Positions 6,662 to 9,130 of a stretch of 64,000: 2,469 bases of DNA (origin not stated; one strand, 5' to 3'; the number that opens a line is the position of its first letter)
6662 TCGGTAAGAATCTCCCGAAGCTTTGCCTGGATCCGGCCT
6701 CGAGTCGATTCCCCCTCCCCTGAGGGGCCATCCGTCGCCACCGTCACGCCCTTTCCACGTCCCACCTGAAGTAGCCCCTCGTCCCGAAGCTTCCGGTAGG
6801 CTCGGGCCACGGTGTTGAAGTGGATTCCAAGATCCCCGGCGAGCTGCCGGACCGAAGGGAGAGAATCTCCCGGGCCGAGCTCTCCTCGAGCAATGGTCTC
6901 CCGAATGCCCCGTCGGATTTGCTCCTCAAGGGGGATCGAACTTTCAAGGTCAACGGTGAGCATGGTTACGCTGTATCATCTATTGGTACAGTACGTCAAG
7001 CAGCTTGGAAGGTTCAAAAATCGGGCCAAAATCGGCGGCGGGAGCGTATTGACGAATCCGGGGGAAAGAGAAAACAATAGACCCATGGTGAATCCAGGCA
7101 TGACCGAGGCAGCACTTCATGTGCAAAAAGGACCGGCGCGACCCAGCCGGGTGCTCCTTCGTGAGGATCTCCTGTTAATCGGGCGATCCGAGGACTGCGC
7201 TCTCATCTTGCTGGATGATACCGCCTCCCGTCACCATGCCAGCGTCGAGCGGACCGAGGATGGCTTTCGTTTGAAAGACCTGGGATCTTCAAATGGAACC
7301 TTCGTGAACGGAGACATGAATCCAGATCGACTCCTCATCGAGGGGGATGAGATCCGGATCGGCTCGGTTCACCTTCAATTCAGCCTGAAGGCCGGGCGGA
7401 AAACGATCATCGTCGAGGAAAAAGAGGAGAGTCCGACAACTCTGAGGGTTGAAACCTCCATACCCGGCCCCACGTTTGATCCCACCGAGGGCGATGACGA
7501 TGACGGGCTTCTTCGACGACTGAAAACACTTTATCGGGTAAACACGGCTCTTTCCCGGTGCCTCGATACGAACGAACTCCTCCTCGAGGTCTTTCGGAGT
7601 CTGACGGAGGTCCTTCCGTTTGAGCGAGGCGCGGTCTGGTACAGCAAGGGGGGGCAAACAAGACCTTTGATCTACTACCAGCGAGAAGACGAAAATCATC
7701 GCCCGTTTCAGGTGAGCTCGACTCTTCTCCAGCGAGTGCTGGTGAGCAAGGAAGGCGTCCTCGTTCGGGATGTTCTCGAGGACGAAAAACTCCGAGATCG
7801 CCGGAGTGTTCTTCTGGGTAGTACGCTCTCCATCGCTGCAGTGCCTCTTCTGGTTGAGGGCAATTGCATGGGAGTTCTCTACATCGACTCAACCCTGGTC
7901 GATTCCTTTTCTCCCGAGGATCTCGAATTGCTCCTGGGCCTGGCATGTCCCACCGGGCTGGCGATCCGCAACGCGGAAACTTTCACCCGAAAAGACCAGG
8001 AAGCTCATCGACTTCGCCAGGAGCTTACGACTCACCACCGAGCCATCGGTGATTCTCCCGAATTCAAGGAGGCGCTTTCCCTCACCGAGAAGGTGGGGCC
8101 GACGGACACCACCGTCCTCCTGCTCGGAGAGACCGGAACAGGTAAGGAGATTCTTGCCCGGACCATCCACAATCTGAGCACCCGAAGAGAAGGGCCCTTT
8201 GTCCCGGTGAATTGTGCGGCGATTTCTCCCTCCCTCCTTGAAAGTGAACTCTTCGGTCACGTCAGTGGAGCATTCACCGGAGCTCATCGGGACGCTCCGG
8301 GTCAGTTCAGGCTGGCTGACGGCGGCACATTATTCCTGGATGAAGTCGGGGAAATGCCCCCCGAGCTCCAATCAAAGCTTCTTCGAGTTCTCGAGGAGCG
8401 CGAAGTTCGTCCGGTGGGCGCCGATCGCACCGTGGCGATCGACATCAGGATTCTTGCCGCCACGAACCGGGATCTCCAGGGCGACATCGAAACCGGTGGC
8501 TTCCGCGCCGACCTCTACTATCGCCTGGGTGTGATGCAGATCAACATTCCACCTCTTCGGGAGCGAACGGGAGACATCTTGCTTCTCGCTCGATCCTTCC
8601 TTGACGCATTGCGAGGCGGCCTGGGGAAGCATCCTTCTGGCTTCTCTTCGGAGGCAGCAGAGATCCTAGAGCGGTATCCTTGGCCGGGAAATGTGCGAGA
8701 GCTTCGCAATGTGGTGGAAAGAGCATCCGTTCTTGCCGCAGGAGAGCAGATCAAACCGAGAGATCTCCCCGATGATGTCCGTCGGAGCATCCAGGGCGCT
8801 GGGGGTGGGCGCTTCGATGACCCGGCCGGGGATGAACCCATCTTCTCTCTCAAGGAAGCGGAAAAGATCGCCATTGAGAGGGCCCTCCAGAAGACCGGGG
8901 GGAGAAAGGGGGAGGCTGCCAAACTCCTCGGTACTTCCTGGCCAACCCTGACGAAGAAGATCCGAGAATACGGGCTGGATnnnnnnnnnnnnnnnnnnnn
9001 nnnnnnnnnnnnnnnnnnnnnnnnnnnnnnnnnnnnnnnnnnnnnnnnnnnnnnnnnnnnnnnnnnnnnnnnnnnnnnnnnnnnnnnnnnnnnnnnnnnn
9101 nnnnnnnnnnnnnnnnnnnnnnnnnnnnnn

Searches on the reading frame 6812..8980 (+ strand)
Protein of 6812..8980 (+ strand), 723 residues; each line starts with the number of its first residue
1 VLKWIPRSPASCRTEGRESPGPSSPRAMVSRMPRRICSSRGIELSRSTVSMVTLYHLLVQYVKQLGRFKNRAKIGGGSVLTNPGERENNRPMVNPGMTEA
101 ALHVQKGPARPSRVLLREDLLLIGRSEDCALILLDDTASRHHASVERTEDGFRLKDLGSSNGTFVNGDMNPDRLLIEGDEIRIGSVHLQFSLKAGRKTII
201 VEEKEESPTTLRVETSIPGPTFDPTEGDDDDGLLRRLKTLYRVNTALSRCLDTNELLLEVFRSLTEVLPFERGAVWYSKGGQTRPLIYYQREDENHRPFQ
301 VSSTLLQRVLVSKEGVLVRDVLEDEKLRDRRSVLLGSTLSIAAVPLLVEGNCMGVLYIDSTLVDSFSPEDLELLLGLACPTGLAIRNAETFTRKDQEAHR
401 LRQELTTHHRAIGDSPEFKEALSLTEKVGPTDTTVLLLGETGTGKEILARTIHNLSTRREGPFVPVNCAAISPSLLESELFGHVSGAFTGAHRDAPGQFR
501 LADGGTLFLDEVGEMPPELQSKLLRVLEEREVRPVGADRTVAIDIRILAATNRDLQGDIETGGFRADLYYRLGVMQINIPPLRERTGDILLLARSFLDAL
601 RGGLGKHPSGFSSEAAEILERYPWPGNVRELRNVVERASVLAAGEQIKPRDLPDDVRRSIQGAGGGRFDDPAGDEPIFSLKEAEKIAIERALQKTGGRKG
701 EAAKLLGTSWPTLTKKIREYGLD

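Call 3: search_protein_families(library=pfam, proteins=[window:6812-8980:+], max_evalue=0.01)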
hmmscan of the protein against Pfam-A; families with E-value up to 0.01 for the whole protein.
window:6812-8980:+ (723 aa): 15 families
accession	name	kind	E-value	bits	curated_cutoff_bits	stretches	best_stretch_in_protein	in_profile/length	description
PF00158.32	Sigma54_activat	-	8.2e-68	227.8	20.2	1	412-577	2-167/168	Sigma-54 interaction domain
PF25601.1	AAA_lid_14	-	1.9e-25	88.9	27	1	583-659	1-77/87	AAA+ ATPase lid domain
PF00498.31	FHA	-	7.7e-17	61.9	20.7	1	122-184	2-67/67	FHA domain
PF14532.12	Sigma54_activ_2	-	1.5e-15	58.1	25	1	424-582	13-138/138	Sigma-54 interaction domain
PF16697.10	Yop-YscD_cpl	-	1.2e-13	51.5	33.2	1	104-191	2-91/94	Inner membrane component of T3SS, cytoplasmic domain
PF02954.25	HTH_8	-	2.5e-11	43.6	22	1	680-720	2-42/42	Bacterial regulatory protein, Fis family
PF01590.32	GAF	-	3.8e-11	44.1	22.4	1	252-378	1-126/133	GAF domain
PF13185.12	GAF_2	-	1.5e-10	41.8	28.6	1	251-385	2-135/136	GAF domain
PF07728.20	AAA_5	-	9.3e-10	39.1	22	1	435-553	2-123/139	AAA domain (dynein-related subfamily)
PF01078.27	Mg_chelatase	-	2.4e-06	27.5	20.3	1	490-552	93-157/207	Magnesium chelatase, subunit ChlI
PF13492.12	GAF_3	-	0.00012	22.9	27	1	255-387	4-129/129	GAF domain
PF13191.12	AAA_16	-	0.0004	21.4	32.6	1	431-530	22-123/167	AAA ATPase domain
PF07724.20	AAA_2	-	0.00087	19.8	27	1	434-543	5-114/166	AAA domain (Cdc48 subfamily)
PF00004.35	AAA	-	0.00092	20.1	21.2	1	435-553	1-110/131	ATPase family associated with various cellular activities (AAA)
PF00493.29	MCM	-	0.005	16.4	23.3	0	431-552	56-172/224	MCM P-loop domain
